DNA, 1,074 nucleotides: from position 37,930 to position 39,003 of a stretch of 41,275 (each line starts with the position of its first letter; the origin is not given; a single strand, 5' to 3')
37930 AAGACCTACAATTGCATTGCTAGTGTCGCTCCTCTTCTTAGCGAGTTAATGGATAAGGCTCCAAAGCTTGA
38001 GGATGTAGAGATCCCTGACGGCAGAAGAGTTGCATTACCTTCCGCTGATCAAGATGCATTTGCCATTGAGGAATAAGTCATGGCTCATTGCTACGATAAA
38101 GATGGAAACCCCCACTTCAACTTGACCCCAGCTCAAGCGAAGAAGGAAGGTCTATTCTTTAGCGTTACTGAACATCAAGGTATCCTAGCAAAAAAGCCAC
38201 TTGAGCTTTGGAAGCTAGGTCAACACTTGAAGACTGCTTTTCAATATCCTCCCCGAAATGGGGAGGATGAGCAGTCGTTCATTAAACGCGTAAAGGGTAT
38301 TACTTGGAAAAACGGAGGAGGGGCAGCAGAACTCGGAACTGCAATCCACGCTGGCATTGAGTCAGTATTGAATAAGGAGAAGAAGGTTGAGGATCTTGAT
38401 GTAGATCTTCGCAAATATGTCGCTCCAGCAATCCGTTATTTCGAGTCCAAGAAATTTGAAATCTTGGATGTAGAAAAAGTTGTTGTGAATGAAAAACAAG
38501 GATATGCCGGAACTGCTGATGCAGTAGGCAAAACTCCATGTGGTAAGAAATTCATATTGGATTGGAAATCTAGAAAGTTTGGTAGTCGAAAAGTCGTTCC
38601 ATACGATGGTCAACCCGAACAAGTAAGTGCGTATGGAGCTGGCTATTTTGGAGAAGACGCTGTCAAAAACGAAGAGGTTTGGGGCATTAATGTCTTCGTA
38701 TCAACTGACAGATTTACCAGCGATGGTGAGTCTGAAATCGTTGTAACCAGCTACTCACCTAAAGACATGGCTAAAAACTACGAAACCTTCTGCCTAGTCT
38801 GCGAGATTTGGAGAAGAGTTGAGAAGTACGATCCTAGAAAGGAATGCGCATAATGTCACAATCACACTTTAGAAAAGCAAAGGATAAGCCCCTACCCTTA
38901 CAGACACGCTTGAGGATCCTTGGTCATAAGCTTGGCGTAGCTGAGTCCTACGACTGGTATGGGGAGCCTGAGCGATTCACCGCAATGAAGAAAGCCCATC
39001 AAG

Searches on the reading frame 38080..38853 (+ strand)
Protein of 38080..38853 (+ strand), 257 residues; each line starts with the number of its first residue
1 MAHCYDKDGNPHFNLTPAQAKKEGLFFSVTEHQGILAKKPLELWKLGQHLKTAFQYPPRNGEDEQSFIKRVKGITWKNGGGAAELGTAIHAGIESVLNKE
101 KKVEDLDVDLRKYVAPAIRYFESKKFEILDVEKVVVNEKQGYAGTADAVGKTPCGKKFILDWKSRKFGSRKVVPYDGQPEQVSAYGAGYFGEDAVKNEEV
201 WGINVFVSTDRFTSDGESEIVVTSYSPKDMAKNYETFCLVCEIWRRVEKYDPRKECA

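Call 38: search_protein_families(library=phrogs, proteins=[window:38080-38853:+], max_evalue=1)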
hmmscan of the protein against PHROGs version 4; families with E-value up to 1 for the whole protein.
window:38080-38853:+ (257 aa): 7 families
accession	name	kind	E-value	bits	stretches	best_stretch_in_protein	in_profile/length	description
phrog_298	-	DNA, RNA and nucleotide metabolism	1.2e-15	58.6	1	23-194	63-216/293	exonuclease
phrog_466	-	DNA, RNA and nucleotide metabolism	6.6e-10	39.9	1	81-169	210-299/446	exonuclease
phrog_3953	-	DNA, RNA and nucleotide metabolism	1.4e-05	25.9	1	82-211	40-152/186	exonuclease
phrog_69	-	DNA, RNA and nucleotide metabolism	2e-05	24.8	1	76-201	114-260/501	exonuclease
phrog_1218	-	DNA, RNA and nucleotide metabolism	0.014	15.7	0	71-134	30-99/364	exonuclease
phrog_1674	-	DNA, RNA and nucleotide metabolism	0.015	15.5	1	82-190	84-182/276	exonuclease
phrog_1706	-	DNA, RNA and nucleotide metabolism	0.024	15.1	1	78-185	80-169/293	CRISPR/Cas system associated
